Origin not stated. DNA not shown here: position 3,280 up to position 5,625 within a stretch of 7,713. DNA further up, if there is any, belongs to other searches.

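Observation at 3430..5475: One polypeptide fuses an alpha/beta-hydrolase to an intact MLE-subgroup enolase-superfamily enzyme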

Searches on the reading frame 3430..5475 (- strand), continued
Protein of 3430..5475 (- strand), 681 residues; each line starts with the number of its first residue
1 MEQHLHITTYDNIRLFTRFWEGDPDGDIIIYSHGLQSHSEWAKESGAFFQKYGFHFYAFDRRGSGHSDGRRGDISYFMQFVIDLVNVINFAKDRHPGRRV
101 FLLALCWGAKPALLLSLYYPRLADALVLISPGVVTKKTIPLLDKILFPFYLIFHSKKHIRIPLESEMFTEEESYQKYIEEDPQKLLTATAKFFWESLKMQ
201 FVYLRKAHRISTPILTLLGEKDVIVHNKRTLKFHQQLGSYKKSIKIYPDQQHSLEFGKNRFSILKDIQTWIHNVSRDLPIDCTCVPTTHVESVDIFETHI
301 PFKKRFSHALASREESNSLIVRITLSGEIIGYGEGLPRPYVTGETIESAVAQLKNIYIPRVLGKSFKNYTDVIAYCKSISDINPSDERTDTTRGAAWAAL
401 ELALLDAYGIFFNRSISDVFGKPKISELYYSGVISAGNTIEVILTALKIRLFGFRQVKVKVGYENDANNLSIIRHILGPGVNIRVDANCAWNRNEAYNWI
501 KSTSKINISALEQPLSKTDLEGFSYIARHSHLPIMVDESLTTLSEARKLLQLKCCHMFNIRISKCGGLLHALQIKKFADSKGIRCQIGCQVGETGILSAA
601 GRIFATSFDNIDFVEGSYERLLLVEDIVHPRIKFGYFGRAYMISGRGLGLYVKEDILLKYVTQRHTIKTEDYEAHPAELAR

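Call 13: find_encoding_contigs(protein=P0063, flank=8000, max_places=3)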
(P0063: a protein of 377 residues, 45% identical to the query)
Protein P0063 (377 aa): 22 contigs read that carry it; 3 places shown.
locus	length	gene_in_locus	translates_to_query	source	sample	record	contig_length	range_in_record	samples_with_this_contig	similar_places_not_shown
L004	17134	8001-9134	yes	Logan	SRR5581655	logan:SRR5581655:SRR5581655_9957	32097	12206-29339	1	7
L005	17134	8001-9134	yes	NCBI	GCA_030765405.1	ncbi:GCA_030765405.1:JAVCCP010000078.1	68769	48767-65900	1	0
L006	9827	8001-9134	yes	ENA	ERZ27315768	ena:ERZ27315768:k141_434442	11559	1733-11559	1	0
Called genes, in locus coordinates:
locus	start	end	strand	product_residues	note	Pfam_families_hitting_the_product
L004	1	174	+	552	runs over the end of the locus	PF02463:SMC_N, PF13175:AAA_15, PF13476:AAA_23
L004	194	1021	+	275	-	PF02517:Rce1-like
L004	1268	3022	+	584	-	PF17297:PEPCK_N, PF00821:PEPCK_GTP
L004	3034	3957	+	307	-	PF01259:SAICAR_synt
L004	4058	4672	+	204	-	PF02965:Met_synt_B12 (weak)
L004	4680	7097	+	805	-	PF02574:S-methyl_trans, PF00809:Pterin_bind, PF02607:B12-binding_2, PF02310:B12-binding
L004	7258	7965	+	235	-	PF12690:BsuPI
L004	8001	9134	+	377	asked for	PF02746:MR_MLE_N, PF13378:MR_MLE_C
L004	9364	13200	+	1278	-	PF07719:TPR_2 (faint), PF13414:TPR_11 (faint), PF12895:ANAPC3 (faint), PF13181:TPR_8 (faint), PF13432:TPR_16 (faint), PF14559:TPR_19 (faint), PF00515:TPR_1 (weak)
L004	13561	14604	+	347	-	-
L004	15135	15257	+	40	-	-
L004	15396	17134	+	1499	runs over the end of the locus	?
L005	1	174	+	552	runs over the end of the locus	PF02463:SMC_N, PF13175:AAA_15, PF13476:AAA_23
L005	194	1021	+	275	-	PF02517:Rce1-like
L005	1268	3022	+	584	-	PF17297:PEPCK_N, PF00821:PEPCK_GTP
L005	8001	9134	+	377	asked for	PF02746:MR_MLE_N, PF13378:MR_MLE_C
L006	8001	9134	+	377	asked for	PF02746:MR_MLE_N, PF13378:MR_MLE_C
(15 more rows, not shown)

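Call 14: find_encoding_contigs(protein=P0021, flank=8000, max_places=2)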
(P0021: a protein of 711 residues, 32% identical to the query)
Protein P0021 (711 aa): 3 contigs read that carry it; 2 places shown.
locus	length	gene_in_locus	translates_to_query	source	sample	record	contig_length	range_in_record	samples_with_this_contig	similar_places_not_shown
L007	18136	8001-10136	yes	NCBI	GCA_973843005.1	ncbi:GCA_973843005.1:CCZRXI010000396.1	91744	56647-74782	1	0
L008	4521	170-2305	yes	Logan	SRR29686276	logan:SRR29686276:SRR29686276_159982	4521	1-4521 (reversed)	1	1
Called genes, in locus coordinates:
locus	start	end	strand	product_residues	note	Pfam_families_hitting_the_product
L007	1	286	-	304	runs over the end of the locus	-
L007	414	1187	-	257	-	-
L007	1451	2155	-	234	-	-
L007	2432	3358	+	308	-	PF00561:Abhydrolase_1, PF12146:Hydrolase_4, PF12697:Abhydrolase_6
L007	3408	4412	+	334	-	PF01073:3Beta_HSD, PF01370:Epimerase, PF02719:Polysacc_synt_2, PF04321:RmlD_sub_bind (weak), PF05368:NmrA, PF13460:NAD_binding_10, PF16363:GDP_Man_Dehyd, PF07993:NAD_binding_4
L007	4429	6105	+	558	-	PF00171:Aldedh (weak)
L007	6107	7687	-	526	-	PF00732:GMC_oxred_N, PF05199:GMC_oxred_C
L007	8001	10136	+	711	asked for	PF00561:Abhydrolase_1, PF12146:Hydrolase_4, PF02746:MR_MLE_N (weak), PF13378:MR_MLE_C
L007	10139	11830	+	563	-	PF03321:GH3, PF23571:GH3_M, PF23572:GH3_C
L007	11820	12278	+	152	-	PF00027:cNMP_binding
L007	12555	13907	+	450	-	PF00067:p450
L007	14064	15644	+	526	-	PF00501:AMP-binding, PF23562:AMP-binding_C_3 (weak)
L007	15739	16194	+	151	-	-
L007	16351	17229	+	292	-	PF04909:Amidohydro_2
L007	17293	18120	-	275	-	PF12773:DZR (faint), PF16697:Yop-YscD_cpl, PF00498:FHA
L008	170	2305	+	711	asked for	PF00561:Abhydrolase_1, PF12146:Hydrolase_4, PF02746:MR_MLE_N (weak), PF13378:MR_MLE_C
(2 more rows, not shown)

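Call 15: find_encoding_contigs(protein=P0008, flank=8000, max_places=2)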
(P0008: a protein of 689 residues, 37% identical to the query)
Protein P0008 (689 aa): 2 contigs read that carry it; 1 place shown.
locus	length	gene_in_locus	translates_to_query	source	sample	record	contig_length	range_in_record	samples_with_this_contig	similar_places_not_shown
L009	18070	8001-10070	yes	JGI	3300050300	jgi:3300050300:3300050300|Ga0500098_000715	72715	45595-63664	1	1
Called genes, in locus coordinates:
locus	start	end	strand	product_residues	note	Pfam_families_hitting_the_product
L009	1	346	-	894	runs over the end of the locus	PF07995:GSDH, PF18911:PKD_4, PF00801:PKD (weak)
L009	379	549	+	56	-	-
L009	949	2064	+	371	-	PF00389:2-Hacid_dh, PF02826:2-Hacid_dh_C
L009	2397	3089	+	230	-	-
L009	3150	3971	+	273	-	-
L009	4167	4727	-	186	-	-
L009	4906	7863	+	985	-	PF00498:FHA, PF16697:Yop-YscD_cpl, PF00498:FHA, PF16697:Yop-YscD_cpl, PF00498:FHA, PF16697:Yop-YscD_cpl, PF00005:ABC_tran, PF01061:ABC2_membrane, +3 more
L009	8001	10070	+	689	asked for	PF00561:Abhydrolase_1, PF12146:Hydrolase_4, PF12697:Abhydrolase_6, PF02746:MR_MLE_N (weak), PF13378:MR_MLE_C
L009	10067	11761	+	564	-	PF03321:GH3, PF23571:GH3_M, PF23572:GH3_C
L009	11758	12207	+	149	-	PF00027:cNMP_binding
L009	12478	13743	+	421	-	PF00109:ketoacyl-synt, PF02801:Ketoacyl-synt_C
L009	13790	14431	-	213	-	PF13643:DUF4145 (weak)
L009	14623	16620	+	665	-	PF00069:Pkinase, PF07714:PK_Tyr_Ser-Thr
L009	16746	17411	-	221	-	-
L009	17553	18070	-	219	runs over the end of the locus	PF02660:G3P_acyltransf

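Call 19: find_related_loci(query=A1, collection=genome_contigs, flank=6000)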
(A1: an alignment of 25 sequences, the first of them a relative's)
Query A1 (681 aa) in genome_contigs; peptide patterns used: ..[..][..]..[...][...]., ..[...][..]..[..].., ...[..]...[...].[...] (x = any residue, [..] = any of these).
600 stretches matched a pattern (row limit reached: there are more); 504 encode a relative of the query (tblastn E <= 1e-3); the best 80 are kept; 80 distinct loci.
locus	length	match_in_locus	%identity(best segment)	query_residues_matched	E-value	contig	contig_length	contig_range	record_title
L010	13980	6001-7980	37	5-669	3e-131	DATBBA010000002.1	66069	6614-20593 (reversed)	MAG TPA_asm: Gaiellaceae bacterium isolate SMAG_U5746 k141_1976229, whole genome shotgun sequence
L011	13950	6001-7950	36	11-657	5e-128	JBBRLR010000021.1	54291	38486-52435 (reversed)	MAG: Thermomicrobiales bacterium isolate La1_maxbin2.054 LA1C_X2.054_k141_2983180L_54291_cov_22.5355, whole genome shotg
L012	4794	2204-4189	37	4-660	6e-121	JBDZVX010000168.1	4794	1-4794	MAG: Thermomicrobia bacterium isolate PE_soil7 NODE_7366_length_4794, whole genome shotgun sequence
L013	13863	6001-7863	36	29-657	6e-117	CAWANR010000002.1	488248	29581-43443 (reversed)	MAG: uncultured Actinomycetes bacterium isolate MFD02809.bin.2.80 genome assembly, contig: contig_39461, whole genome sh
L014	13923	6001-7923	35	24-663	6e-114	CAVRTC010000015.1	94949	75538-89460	MAG: uncultured Actinomycetes bacterium isolate MFD04212.bin.2.162 genome assembly, contig: contig_55144, whole genome s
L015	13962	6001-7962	34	20-674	3e-105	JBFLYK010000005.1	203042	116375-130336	MAG: Actinomycetota bacterium isolate MAG083 MAG083_5, whole genome shotgun sequence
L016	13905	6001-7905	35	29-667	7e-102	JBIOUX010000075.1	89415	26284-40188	MAG: Acidimicrobiia bacterium isolate MAG123 k127_2424810, whole genome shotgun sequence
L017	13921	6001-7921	44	9-668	6e-132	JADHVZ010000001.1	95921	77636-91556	MAG: Candidatus Omnitrophota bacterium isolate BS750m-G14 BS-750m-C79, whole genome shotgun sequence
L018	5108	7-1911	33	11-634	2e-96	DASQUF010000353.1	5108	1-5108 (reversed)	MAG TPA_asm: Propionibacteriaceae bacterium isolate SMAG_U10954 k141_1767862, whole genome shotgun sequence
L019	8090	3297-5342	31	7-676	8e-96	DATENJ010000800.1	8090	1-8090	MAG TPA_asm: Actinomycetes bacterium isolate SMAG_U8966 k141_1551827, whole genome shotgun sequence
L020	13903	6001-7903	44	11-668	4e-131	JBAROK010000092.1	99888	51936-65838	MAG: Candidatus Omnitrophota bacterium isolate MFD13429_ilm_asm_bin15 k127_176284, whole genome shotgun sequence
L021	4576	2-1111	44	289-668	7e-95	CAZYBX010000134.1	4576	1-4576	MAG TPA_asm: uncultured Planctomycetia bacterium isolate SRP214966_co4_24 genome assembly, contig: NODE_29971_length_457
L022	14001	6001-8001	32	11-670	4e-92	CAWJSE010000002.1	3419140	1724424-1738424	MAG: Candidatus Melainabacteria bacterium isolate MFD09671.bin.4.117 genome assembly, contig: contig_26991, whole genome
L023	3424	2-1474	36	169-657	2e-91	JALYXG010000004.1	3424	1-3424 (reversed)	MAG: Chloroflexota bacterium isolate KAP bin7 SD1490-92_k127_1097372, whole genome shotgun sequence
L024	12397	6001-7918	41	9-667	2e-116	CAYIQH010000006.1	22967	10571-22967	MAG TPA_asm: uncultured Planctomycetia bacterium isolate ERP119705_co25_654 genome assembly, contig: NODE_1232_length_22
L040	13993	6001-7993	39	20-652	7e-75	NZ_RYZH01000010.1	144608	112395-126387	Tautonia sociabilis strain GM2012 NODE_10_length_144608_cov_5.68279_ID_1021, whole genome shotgun sequence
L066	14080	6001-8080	37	24-667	8e-71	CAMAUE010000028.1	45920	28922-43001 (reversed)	MAG: Singulisphaera sp. GP187 isolate MaH-04nov19-250 genome assembly, contig: MaH-04nov19-C1673, whole genome shotgun s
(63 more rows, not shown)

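Call 26: search_protein_families(library=pfam, proteins=[L066:4384-5964:-, L066:6064-7233:+, L066:6920-8101:+, L066:8290-9540:+, L066:2701-3897:+, L040:5896-7167:+, L040:7160-8038:+, L040:4461-5903:+, L040:8165-9178:+], max_evalue=0.001)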
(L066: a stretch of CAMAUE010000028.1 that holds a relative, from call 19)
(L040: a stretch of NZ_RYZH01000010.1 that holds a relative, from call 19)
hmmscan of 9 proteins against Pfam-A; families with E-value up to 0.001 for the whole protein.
L066:4384-5964:- (526 aa): 2 families
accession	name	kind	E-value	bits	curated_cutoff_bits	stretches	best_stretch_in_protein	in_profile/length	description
PF07364.17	DUF1485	-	1e-83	281.4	22.8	1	36-324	1-289/290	Metallopeptidase family M81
PF07171.17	MlrC_C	-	3.1e-50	171.3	27.2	1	333-512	1-178/178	MlrC C-terminus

L066:6064-7233:+ (389 aa): 2 families
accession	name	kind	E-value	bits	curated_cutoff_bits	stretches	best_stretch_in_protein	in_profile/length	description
PF13378.12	MR_MLE_C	-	1.8e-48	165.6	29.4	1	164-374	6-217/219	Enolase C-terminal domain-like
PF02746.21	MR_MLE_N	-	3.8e-08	34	22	1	5-129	3-113/117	Mandelate racemase / muconate lactonizing enzyme, N-terminal domain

L066:6920-8101:+ (393 aa): 3 families
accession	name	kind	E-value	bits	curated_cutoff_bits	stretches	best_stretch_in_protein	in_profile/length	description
PF12146.15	Hydrolase_4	-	9.2e-47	159.8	27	1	132-374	1-238/239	Serine aminopeptidase, S33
PF12697.13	Abhydrolase_6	-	8.4e-20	72.8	26.3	1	138-378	1-213/217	Alpha/beta hydrolase family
PF00561.26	Abhydrolase_1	-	2.6e-11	44.1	25.8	1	137-371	2-242/245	alpha/beta hydrolase fold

L066:8290-9540:+ (416 aa): 7 families
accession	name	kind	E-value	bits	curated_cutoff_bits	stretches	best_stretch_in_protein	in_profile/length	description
PF00534.26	Glycos_transf_1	-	2.1e-41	141.8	26.4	1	233-385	17-170/172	Glycosyl transferases group 1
PF13692.12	Glyco_trans_1_4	-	6.5e-37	127.4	27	1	234-373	4-142/142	Glycosyl transferases group 1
PF13439.12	Glyco_transf_4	-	3.1e-26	92.8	28.5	1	49-212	2-169/170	Glycosyltransferase Family 4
PF13579.12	Glyco_trans_4_4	-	2e-18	67.7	29.7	1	49-208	1-158/158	Glycosyl transferase 4-like domain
PF20706.3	GT4-conflict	-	7.2e-10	38.8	26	1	175-372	145-356/385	Family 4 Glycosyltransferase in conflict systems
PF13524.12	Glyco_trans_1_2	-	6.7e-08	33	25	1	249-389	5-130/144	Glycosyl transferase-like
PF13477.12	Glyco_trans_4_2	-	1.6e-06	28.8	23.4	1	103-183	61-138/139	Glycosyl transferase 4-like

L066:2701-3897:+ (398 aa): 1 family
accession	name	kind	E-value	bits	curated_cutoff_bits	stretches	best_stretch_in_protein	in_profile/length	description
PF04909.20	Amidohydro_2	-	6.3e-12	46.3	26.4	1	82-395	1-289/289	Amidohydrolase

L040:5896-7167:+ (423 aa): 2 families
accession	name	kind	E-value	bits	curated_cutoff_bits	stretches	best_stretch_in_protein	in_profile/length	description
PF13378.12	MR_MLE_C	-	1e-45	156.6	29.4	1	199-408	8-218/219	Enolase C-terminal domain-like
PF02746.21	MR_MLE_N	-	0.00015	22.4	22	1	39-159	7-113/117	Mandelate racemase / muconate lactonizing enzyme, N-terminal domain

L040:7160-8038:+ (292 aa): 3 families
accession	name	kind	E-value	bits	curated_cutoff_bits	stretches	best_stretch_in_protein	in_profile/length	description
PF12146.15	Hydrolase_4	-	2.9e-44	151.6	27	1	27-264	2-239/239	Serine aminopeptidase, S33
PF12697.13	Abhydrolase_6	-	3.7e-15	57.6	26.3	1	33-269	2-215/217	Alpha/beta hydrolase family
PF00561.26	Abhydrolase_1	-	7e-14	52.5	25.8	1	35-160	6-125/245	alpha/beta hydrolase fold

L040:4461-5903:+ (480 aa): 2 families
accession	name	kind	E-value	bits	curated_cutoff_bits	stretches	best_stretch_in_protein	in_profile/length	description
PF03824.22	NicO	-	1.2e-05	25.2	27.7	1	276-357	4-90/287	High-affinity nickel-transport protein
PF13386.12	DsbD_2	-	0.00015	22.2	24.9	1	279-453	4-185/199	Cytochrome C biogenesis protein transmembrane region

L040:8165-9178:+ (337 aa): 0 families

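Call 35: list_cluster_members(proteins=[P0001])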
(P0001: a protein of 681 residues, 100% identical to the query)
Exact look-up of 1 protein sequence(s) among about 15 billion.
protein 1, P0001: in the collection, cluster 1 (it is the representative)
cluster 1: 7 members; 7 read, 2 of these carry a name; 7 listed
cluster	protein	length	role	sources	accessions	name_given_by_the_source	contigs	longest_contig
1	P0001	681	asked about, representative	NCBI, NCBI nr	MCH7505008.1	alpha/beta fold hydrolase [PVC group bacterium]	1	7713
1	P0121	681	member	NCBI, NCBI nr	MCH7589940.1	alpha/beta fold hydrolase [PVC group bacterium]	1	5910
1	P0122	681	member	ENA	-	-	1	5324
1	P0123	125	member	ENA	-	-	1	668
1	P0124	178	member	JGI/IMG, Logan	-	-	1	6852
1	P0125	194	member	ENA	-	-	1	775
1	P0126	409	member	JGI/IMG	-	-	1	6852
